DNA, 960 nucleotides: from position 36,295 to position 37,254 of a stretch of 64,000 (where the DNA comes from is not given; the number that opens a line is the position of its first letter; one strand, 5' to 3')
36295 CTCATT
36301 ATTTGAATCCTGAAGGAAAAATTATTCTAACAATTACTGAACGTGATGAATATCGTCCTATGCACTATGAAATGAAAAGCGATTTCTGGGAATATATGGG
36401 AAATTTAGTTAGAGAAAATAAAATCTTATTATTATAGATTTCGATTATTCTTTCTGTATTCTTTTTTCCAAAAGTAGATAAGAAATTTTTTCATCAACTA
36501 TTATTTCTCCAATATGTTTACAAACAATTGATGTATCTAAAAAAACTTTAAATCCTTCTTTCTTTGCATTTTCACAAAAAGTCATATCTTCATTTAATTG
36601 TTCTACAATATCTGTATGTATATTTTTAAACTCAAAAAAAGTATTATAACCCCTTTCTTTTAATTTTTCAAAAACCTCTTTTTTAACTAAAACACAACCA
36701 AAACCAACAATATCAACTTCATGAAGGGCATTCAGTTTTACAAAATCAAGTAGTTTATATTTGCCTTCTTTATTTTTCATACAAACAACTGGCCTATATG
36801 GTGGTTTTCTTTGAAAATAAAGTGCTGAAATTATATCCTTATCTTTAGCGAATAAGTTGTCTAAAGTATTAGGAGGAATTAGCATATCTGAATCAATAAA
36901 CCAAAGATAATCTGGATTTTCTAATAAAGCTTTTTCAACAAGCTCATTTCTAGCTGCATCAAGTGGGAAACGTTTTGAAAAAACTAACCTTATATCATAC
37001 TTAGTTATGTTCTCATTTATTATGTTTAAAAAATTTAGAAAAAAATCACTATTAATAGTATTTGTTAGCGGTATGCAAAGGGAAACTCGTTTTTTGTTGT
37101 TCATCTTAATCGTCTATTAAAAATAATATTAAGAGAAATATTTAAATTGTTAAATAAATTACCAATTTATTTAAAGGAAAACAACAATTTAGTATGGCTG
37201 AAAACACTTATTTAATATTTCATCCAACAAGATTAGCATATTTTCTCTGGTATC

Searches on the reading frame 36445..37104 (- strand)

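Call 58: search_protein_families(library=pfam, proteins=[window:36445-37104:-], max_evalue=0.001)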
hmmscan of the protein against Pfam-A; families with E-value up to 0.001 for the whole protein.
window:36445-37104:- (219 aa): 2 families
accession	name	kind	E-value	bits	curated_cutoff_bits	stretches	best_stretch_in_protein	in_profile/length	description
PF03452.20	Anp1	-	4.2e-07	30.1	28.8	1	44-100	117-174/263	Anp1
PF00535.33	Glycos_transf_2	-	0.00078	19.8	23.3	0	36-90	53-105/168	Glycosyl transferase family 2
